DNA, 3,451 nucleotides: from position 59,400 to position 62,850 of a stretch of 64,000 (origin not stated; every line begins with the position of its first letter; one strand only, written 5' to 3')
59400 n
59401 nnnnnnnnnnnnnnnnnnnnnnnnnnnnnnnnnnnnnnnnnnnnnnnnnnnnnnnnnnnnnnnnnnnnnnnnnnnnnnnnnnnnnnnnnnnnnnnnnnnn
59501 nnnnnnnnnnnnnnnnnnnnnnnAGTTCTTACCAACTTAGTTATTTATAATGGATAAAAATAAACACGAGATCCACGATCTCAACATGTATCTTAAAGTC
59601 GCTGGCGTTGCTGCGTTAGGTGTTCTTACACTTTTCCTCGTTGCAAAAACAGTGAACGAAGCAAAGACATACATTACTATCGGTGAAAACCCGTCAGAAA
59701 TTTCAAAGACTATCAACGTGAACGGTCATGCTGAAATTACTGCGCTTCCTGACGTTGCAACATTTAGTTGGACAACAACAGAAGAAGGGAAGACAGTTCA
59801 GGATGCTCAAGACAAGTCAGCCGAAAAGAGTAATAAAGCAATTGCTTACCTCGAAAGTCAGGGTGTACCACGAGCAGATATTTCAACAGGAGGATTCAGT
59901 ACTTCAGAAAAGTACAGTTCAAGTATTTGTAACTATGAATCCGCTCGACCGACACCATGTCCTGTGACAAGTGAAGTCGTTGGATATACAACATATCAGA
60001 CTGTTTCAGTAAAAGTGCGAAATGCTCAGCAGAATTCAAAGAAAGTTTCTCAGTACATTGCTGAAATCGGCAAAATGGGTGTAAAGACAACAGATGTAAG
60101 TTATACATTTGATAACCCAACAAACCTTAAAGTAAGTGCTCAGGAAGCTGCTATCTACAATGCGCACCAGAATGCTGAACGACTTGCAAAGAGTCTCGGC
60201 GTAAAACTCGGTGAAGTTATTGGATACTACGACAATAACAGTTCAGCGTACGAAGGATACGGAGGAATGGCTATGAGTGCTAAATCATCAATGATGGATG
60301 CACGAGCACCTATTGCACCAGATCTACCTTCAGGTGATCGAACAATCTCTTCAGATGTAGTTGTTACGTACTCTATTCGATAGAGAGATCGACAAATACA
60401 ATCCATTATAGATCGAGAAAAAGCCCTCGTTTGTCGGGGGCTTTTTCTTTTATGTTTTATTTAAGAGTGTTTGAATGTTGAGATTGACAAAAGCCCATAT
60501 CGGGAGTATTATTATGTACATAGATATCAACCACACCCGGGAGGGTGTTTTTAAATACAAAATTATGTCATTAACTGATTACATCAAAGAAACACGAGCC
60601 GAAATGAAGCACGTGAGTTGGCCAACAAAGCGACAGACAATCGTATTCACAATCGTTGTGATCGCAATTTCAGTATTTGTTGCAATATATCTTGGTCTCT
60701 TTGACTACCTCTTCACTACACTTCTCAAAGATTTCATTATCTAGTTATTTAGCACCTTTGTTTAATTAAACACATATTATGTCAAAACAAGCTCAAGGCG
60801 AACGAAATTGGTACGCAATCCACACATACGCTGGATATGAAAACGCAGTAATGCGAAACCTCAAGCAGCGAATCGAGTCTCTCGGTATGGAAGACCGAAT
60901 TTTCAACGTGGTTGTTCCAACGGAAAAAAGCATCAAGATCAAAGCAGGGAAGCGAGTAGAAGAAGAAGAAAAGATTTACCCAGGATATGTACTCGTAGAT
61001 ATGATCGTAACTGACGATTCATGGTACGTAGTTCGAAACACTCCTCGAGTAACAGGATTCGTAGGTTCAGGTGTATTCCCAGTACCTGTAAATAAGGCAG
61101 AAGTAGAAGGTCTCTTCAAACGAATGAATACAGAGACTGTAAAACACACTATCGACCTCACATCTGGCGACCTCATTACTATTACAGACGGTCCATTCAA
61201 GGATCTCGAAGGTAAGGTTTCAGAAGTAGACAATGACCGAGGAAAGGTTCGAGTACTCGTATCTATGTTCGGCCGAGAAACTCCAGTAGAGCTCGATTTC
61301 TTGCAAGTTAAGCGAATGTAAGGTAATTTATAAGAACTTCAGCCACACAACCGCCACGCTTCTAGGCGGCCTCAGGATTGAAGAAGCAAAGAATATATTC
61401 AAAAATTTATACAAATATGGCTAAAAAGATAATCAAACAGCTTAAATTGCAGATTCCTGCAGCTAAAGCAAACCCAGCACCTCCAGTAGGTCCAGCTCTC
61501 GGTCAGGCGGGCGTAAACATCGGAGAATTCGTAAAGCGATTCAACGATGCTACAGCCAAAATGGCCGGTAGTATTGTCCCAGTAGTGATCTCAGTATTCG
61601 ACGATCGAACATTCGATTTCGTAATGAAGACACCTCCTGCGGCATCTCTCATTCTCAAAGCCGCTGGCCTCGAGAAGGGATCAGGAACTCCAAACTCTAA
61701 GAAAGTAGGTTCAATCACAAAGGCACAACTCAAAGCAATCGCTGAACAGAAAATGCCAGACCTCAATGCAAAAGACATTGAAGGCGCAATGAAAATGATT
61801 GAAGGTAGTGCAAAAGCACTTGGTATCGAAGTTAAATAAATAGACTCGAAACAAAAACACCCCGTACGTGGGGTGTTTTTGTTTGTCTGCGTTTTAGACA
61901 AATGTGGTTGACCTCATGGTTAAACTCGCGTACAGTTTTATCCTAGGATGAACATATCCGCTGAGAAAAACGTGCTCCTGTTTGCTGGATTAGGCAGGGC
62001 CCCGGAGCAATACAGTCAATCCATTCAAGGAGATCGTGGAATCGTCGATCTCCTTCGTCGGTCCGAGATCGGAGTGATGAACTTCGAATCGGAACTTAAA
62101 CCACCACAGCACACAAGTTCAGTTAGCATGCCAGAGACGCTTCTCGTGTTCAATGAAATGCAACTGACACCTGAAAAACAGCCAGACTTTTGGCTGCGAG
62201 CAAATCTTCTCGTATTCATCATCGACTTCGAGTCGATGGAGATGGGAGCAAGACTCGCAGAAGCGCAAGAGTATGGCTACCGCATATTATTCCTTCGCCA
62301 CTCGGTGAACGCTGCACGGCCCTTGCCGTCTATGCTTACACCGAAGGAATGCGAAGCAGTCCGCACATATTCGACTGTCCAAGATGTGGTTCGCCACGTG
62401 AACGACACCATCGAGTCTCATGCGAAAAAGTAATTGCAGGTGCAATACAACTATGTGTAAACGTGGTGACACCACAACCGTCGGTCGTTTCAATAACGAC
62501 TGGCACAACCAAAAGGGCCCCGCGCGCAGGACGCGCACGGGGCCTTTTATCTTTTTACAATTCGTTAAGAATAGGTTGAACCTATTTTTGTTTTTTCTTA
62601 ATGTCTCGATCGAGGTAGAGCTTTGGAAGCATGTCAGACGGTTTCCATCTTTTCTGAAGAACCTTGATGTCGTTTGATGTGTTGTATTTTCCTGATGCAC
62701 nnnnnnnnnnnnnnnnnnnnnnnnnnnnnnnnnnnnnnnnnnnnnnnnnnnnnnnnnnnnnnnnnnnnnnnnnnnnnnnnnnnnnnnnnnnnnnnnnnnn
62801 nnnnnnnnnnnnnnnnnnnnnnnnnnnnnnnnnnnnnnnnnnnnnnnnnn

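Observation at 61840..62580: Ribosomal secE-nusG-rplK cluster is truncated after rplK and followed by a GC-elevated foreign gene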

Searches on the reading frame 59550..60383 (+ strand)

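Call 6: search_protein_families(library=pfam, proteins=[window:59550-60383:+], max_evalue=0.1)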
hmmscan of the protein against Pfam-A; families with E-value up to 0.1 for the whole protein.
window:59550-60383:+ (277 aa): 3 families
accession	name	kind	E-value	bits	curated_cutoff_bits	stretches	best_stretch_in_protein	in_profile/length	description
PF04402.19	SIMPL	-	2.4e-35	123.1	25.2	1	55-274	1-205/205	Protein of unknown function (DUF541)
PF11383.14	DUF3187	-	0.013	15.1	24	1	153-248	134-226/320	Protein of unknown function (DUF3187)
PF00691.25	OmpA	-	0.016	16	27.2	1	47-122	26-85/98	OmpA family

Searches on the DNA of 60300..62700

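Call 39: search_rna_families(source=window, start=60300, end=62700, threshold=evalue, max_evalue=5)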
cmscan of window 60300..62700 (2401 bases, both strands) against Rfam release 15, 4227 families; matches with E-value up to 5: 18.
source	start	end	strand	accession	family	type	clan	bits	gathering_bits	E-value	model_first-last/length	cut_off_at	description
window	60356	60453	+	RF01772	rnk_pseudo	Cis-reg; leader;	-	27.8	55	0.051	1-108/108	no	Pseudomonas rnk leader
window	62506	62603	-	RF04312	trpB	Cis-reg;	-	26.3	59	0.78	1-107/107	no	trpB ncRNA motif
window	61796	61888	+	RF01772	rnk_pseudo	Cis-reg; leader;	-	24.6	55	0.26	1-108/108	no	Pseudomonas rnk leader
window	60391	60462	+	RF01770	rimP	Cis-reg; leader;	-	23.3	47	0.8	1-102/102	no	Gammaprotebacteria rimP leader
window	61850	61918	-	RF01859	Phe_leader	Cis-reg; leader;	-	23.1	55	0.74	1-125/125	no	Phenylalanine leader peptide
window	60414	60478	-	RF00506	Thr_leader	Cis-reg; leader;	-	22.7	55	0.27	1-118/118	no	Threonine operon leader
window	62466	62548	+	RF02790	sodF_sRNA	Gene; sRNA;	-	22.4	46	1.4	1-90/90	no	sodF sRNA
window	61824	61922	+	RF01770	rimP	Cis-reg; leader;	-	21.6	47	1.9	1-102/102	no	Gammaprotebacteria rimP leader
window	60398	60450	+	RF00506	Thr_leader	Cis-reg; leader;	-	21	55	0.68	1-118/118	no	Threonine operon leader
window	60414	60480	-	RF01859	Phe_leader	Cis-reg; leader;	-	21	55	2.1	1-125/125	no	Phenylalanine leader peptide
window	61834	61911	-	RF01770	rimP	Cis-reg; leader;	-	20.8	47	2.7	1-102/102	no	Gammaprotebacteria rimP leader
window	60418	60453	+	RF00489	ctRNA_p42d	Gene; antisense;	-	20.6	50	0.33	1-46/46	no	ctRNA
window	60391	60450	+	RF01859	Phe_leader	Cis-reg; leader;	-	20.6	55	2.6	1-125/125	no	Phenylalanine leader peptide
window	60422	60474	-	RF02236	asX2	Gene; sRNA;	-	20.2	70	0.65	1-87/87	no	Xanthomonas sRNA asX2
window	60415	60481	-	RF00514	His_leader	Cis-reg; leader;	-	20.1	49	2.8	1-126/126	no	Histidine operon leader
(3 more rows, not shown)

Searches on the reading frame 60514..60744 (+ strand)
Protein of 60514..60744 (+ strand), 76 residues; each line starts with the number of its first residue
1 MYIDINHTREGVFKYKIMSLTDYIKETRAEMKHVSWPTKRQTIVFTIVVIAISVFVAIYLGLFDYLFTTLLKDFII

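Call 6: search_protein_families(library=pfam, proteins=[window:60514-60744:+], max_evalue=0.1)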
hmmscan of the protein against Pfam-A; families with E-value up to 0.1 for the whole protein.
window:60514-60744:+ (76 aa): 1 family
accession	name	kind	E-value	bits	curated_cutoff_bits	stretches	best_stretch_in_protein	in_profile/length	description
PF00584.25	SecE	-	3.2e-18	65.8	22.7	1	22-75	2-54/55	SecE/Sec61-gamma subunits of protein translocation complex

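Call 7: search_protein_families(library=ncbifam, proteins=[window:60514-60744:+], max_evalue=0.1)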
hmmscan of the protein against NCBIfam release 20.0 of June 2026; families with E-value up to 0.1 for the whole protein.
window:60514-60744:+ (76 aa): 13 families
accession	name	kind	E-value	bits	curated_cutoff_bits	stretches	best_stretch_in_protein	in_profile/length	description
TIGR00964.1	secE_bact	equivalog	1.5e-15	56.9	27.55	1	22-72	3-53/57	preprotein translocase subunit SecE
NF004373.0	PRK05740.1-3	equivalog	1.6e-09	37.7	154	1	21-75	95-149/150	preprotein translocase subunit SecE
NF004375.0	PRK05740.1-6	equivalog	2e-09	37.7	177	1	20-75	79-134/136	preprotein translocase subunit SecE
NF004379.0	PRK05740.2-5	equivalog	4.5e-09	36.1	150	1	19-71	67-119/127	preprotein translocase subunit SecE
NF004371.0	PRK05740.1-1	equivalog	7.2e-09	35.9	109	1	19-75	66-122/126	preprotein translocase subunit SecE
NF005783.0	PRK07597.9-4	equivalog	2.7e-08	34.1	127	1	18-60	50-92/109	preprotein translocase subunit SecE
NF004378.0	PRK05740.2-4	equivalog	8.7e-08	32.4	171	1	19-71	65-117/122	preprotein translocase subunit SecE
NF004376.0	PRK05740.2-1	equivalog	1e-07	31.9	162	1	21-71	80-130/138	preprotein translocase subunit SecE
NF004372.0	PRK05740.1-2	equivalog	6.4e-07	29.5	134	1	22-67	68-113/123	preprotein translocase subunit SecE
NF005782.0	PRK07597.9-1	equivalog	7.2e-07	29.7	201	1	19-70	107-158/164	preprotein translocase subunit SecE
NF004374.0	PRK05740.1-5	equivalog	4.2e-06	26.7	180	1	21-68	69-116/127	preprotein translocase subunit SecE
NF004380.0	PRK05740.2-6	equivalog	0.0017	18.3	194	1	22-57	67-102/123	preprotein translocase subunit SecE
NF041421.1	MbpC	equivalog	0.065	13.1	200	1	19-63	79-121/148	mobilization protein MbpC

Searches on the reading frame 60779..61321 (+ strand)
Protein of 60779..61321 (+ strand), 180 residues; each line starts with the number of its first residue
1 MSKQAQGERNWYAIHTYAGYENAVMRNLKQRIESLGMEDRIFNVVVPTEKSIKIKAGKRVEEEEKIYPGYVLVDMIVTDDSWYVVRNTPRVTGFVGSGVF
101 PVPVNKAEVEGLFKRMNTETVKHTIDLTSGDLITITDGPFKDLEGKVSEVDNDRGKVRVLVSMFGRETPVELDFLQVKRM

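Call 6: search_protein_families(library=pfam, proteins=[window:60779-61321:+], max_evalue=0.1)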
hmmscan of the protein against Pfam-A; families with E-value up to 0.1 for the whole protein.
window:60779-61321:+ (180 aa): 3 families
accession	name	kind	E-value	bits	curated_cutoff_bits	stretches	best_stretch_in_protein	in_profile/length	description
PF02357.24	NusG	-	6.2e-27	94.4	22.2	1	10-111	2-91/93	Transcription termination factor nusG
PF00467.35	KOW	-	2e-07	31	22.3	1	130-161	2-31/32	KOW motif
PF23284.2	KOW2_Spt5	-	0.0086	16.3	28.9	1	130-173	2-43/50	Transcription elongation factor SPT5, second KOW domain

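Call 7: search_protein_families(library=ncbifam, proteins=[window:60779-61321:+], max_evalue=0.1)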
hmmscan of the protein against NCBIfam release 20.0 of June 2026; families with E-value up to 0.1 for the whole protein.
window:60779-61321:+ (180 aa): 9 families
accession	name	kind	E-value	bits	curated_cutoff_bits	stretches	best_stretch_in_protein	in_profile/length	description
TIGR00922.1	nusG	equivalog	2.6e-59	199.9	135.7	1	11-179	1-171/172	transcription termination/antitermination protein NusG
TIGR01956.2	NusG_myco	equivalog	1.8e-37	129.3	150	1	10-179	2-238/239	transcription termination/antitermination protein NusG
NF033641.1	antiterm_LoaP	exception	1.2e-26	93.9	125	1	11-174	1-161/166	antiterminator LoaP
TIGR01955.1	RfaH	equivalog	7.5e-16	58.5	144.5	1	37-173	18-154/159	transcription/translation regulatory transformer protein RfaH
NF033644.1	antiterm_UpxY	subfamily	3.1e-13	50.1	100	1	11-162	1-147/164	UpxY family transcription antiterminator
NF006534.0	PRK09014.1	equivalog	2.6e-12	46.9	124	1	37-174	21-156/162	transcription/translation regulatory transformer protein RfaH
TIGR00405.1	KOW_elon_Spt5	equivalog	1.6e-07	31.4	69.95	1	67-161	37-121/145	transcription elongation factor Spt5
TIGR01080.1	rplX_A_E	equivalog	0.00086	19.7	47.65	1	113-159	28-74/116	50S ribosomal protein L24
NF040722.1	MfnD_Meth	equivalog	0.011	15.2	400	1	43-95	204-255/288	tyramine--L-glutamate ligase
